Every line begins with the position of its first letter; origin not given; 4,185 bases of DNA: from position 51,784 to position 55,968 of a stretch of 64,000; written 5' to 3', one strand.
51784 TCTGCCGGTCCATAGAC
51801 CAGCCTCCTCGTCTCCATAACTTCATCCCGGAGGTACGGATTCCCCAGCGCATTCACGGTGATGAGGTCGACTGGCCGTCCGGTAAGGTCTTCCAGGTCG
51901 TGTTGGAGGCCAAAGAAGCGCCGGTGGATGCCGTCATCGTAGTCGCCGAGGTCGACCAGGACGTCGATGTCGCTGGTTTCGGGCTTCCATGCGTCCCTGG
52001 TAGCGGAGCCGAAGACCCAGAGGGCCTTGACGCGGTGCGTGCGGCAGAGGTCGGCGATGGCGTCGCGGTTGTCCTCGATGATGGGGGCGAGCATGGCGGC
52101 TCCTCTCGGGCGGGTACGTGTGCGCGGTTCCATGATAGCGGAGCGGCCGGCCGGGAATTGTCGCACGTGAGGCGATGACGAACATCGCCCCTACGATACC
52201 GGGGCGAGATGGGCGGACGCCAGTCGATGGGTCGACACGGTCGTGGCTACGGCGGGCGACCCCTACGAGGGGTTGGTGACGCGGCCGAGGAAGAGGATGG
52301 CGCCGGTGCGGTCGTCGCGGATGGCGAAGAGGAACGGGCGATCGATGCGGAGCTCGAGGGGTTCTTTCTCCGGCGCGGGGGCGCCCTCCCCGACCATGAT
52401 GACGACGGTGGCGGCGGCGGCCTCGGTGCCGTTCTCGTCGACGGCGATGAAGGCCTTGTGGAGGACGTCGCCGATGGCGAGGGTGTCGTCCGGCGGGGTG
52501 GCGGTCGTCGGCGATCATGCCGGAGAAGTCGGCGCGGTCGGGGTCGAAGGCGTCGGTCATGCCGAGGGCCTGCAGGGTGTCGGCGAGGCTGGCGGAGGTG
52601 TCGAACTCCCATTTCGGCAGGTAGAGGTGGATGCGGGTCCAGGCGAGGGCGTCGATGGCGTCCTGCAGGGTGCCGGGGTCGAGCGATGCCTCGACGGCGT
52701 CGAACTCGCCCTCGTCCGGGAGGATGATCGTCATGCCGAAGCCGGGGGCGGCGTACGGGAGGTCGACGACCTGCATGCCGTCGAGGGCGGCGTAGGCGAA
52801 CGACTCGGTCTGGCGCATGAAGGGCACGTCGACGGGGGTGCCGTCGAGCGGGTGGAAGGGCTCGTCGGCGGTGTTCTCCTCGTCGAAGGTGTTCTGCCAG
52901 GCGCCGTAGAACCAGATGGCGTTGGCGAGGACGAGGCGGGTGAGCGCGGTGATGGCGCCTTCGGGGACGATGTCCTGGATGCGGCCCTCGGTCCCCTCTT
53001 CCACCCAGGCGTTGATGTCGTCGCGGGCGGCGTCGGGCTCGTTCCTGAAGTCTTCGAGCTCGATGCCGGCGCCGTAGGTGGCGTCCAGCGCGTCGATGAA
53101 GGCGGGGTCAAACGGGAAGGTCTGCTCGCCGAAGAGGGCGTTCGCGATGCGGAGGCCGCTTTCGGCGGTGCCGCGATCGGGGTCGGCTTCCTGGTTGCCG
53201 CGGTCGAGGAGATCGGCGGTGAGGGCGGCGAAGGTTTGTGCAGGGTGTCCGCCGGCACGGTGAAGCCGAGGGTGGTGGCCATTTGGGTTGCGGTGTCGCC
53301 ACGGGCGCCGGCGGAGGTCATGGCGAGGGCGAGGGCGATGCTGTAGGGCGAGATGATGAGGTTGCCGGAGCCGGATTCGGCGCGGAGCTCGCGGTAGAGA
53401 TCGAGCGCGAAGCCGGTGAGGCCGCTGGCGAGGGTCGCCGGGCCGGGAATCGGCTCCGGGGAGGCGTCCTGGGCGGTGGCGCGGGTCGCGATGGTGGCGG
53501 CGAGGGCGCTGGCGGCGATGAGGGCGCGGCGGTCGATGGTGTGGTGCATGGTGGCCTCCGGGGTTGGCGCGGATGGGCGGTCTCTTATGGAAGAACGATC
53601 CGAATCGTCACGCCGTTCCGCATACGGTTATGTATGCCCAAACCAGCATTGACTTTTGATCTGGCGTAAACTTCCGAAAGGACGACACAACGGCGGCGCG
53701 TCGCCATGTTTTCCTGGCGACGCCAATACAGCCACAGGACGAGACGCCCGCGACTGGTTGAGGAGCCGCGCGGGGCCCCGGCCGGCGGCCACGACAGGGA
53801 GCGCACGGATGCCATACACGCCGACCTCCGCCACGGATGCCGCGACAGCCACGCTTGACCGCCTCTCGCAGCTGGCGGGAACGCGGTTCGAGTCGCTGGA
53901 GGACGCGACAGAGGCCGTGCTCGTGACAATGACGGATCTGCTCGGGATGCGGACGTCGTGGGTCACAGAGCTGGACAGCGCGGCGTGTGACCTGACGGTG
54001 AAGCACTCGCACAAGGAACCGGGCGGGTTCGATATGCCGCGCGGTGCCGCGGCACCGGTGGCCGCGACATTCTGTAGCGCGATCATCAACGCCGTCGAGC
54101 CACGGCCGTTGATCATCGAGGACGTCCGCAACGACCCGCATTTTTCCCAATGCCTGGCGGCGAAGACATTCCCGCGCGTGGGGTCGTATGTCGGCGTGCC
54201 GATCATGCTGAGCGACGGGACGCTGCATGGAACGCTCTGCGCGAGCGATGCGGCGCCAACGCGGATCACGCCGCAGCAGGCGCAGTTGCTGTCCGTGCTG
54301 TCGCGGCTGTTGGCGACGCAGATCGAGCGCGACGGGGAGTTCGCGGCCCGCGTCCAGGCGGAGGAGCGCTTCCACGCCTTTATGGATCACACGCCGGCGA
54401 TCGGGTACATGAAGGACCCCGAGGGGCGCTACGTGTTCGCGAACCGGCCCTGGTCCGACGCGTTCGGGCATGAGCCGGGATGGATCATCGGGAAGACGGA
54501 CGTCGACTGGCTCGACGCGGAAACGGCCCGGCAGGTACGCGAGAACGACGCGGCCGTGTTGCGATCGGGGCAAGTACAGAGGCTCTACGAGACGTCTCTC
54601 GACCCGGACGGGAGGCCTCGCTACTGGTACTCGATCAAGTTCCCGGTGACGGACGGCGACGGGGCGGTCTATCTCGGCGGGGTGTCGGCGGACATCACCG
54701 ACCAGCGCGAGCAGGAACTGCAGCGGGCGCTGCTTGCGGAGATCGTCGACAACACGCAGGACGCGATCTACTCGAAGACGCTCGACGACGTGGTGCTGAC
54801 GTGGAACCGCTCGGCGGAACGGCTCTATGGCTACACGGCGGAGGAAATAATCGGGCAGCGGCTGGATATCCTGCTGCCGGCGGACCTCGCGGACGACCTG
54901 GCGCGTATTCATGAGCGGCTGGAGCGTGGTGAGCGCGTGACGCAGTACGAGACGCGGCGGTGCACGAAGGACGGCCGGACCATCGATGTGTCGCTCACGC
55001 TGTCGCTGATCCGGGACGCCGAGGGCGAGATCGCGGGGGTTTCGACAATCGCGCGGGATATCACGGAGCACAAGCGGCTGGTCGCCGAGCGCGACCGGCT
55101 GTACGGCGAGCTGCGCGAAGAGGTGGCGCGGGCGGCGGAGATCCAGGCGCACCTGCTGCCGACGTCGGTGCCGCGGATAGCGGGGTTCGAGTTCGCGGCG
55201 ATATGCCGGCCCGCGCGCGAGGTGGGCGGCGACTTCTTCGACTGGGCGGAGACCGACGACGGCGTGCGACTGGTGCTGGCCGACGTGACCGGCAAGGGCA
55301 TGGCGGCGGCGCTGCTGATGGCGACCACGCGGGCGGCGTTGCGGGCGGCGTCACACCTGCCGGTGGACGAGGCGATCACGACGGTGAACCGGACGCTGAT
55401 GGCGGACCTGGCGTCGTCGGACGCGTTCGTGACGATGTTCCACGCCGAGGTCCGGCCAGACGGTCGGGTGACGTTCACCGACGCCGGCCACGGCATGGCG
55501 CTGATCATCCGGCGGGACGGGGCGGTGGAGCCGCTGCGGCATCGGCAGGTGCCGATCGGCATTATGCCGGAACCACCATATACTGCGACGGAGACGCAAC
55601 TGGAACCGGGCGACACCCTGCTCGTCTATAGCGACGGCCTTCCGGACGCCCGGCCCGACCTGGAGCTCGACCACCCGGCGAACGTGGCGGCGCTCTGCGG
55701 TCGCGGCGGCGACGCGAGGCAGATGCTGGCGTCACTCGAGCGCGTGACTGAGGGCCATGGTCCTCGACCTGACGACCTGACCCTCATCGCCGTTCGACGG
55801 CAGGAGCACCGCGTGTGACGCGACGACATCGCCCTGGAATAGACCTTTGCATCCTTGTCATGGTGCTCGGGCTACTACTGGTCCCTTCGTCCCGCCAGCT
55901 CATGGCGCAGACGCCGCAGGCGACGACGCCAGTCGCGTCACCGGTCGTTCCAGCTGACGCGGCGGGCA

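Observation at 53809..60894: Cellulose-synthase genes embedded in a sigma-less partner-switching module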

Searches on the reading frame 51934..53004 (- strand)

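Call 72: search_protein_families(library=pfam, proteins=[window:51934-53004:-], max_evalue=0.001)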
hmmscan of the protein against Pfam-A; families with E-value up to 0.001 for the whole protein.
window:51934-53004:- (356 aa): 1 family
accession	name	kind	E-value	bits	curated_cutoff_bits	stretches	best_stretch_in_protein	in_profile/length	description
PF00079.25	Serpin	-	7.4e-46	157.5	27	1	2-166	133-301/370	Serpin (serine protease inhibitor)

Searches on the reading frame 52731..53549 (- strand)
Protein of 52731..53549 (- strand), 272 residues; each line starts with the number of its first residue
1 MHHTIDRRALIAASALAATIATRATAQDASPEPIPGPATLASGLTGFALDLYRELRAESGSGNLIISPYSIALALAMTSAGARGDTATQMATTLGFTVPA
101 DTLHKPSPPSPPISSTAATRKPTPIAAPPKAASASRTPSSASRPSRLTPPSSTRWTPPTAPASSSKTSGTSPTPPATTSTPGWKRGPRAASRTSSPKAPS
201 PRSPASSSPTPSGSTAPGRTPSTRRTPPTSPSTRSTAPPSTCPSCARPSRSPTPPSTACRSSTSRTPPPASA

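Call 72: search_protein_families(library=pfam, proteins=[window:52731-53549:-], max_evalue=0.001)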
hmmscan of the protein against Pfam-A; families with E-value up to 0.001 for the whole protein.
window:52731-53549:- (272 aa): 1 family
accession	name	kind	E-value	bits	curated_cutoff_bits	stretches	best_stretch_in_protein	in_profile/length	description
PF00079.25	Serpin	-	7.3e-16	58.8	27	1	44-100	3-60/370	Serpin (serine protease inhibitor)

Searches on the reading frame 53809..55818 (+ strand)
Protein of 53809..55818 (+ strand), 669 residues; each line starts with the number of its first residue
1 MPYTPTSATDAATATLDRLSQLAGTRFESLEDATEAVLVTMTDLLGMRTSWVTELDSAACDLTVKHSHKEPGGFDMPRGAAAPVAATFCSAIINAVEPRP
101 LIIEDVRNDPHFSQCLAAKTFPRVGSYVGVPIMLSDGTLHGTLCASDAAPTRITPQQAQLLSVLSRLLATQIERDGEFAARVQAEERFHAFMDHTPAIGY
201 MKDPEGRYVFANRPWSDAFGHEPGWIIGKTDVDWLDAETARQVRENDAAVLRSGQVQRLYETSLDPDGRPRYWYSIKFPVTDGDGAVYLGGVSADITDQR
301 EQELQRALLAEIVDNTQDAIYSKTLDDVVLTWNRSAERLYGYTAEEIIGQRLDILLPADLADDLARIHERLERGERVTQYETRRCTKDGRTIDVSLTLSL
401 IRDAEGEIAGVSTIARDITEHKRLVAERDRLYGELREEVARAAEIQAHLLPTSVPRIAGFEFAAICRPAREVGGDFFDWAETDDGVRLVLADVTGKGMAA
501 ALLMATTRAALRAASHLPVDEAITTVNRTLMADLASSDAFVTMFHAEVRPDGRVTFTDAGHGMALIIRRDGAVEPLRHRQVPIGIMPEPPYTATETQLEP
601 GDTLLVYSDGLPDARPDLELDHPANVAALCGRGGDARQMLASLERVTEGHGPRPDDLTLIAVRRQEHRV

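Call 4: search_protein_families(library=pfam, proteins=[window:53809-55818:+], max_evalue=0.01)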
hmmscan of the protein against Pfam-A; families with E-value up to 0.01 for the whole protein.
window:53809-55818:+ (669 aa): 10 families
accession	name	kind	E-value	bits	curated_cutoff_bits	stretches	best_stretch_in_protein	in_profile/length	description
PF07228.17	SpoIIE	-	4.8e-38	131.5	25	1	483-664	2-191/192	Stage II sporulation protein E (SpoIIE)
PF08448.16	PAS_4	-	3.4e-35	121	23.1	2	193-301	2-110/110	PAS fold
PF00989.32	PAS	-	6.8e-26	90.9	22.6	2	309-418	3-113/113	PAS fold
PF13426.13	PAS_9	-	4.3e-23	82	27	2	325-420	9-103/103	PAS domain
PF08447.18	PAS_3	-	5e-13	49.6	25.6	1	330-413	2-87/89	PAS fold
PF01590.32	GAF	-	5.3e-12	46.8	22.4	1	30-172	2-133/133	GAF domain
PF13188.13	PAS_8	-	1e-11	44.7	21.8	2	308-360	2-55/65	PAS domain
PF13185.12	GAF_2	-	5.9e-09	36.7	28.6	1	29-170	3-133/136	GAF domain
PF13596.12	PAS_10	-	0.003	18.6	22.1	1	329-419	21-106/106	PAS domain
PF13492.12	GAF_3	-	0.0061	17.4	27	0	111-174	67-129/129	GAF domain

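Call 22: search_protein_families(library=ncbifam, proteins=[window:53809-55818:+], max_evalue=0.001)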
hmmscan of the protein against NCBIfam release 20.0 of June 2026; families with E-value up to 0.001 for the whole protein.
window:53809-55818:+ (669 aa): 20 families
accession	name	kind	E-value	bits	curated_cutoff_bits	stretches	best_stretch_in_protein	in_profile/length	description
TIGR00229.1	sensory_box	domain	4.2e-40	136.8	22.9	2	306-426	4-124/126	PAS domain S-box protein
NF008302.0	PRK11091.1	equivalog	7.5e-16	57.5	838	2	299-425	147-273/779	aerobic respiration two-component sensor histidine kinase ArcB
NF052573.1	HisKinEspAMyxo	equivalog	1.1e-13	50.2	1400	1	238-427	184-374/755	serine histidine kinase EspA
NF008467.0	PRK11359.1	equivalog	1e-11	43.6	857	1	239-424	64-254/800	oxygen-sensing cyclic-di-GMP phosphodiesterase DosP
NF008468.0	PRK11360.1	equivalog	1.9e-11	43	646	1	307-430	268-392/616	two-component system sensor histidine kinase AtoS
NF045505.1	RR_RssB_Pseudo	equivalog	1.4e-09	37.5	700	1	435-664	152-391/394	two-component system response regulator RssB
TIGR01817.1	nifA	equivalog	9.4e-09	34.5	528.85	1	15-182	6-166/534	nif-specific transcriptional activator NifA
NF041552.1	TF_PrdR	equivalog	4e-08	32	795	1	305-429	132-245/577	sigma-54 dependent transcriptional regulator PrdR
NF041777.1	sens_FixL_Rhizob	equivalog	4.3e-08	32.3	850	1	280-436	91-254/485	sensor protein FixL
NF007298.0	PRK09776.1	equivalog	5.4e-08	31.2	1135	1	328-432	323-428/1111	diguanylate cyclase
TIGR02865.1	spore_II_E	equivalog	1.5e-07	29.9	490.8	1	461-615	555-711/764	stage II sporulation protein E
NF010077.0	PRK13559.1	subfamily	2.7e-07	29.8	361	1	326-429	65-168/364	hypothetical protein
NF047874.1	MASE3_PAS_HK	subfamily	1.1e-05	24.4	560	1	304-431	262-388/655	MASE3 domain-containing sensor histidine kinase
NF052306.1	BluLightHisKinLov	equivalog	1.3e-05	24.2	450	1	330-424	48-142/334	blue-light-activated histidine kinase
NF033092.0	HK_WalK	equivalog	1.4e-05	23.9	725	1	299-429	250-373/594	cell wall metabolism sensor histidine kinase WalK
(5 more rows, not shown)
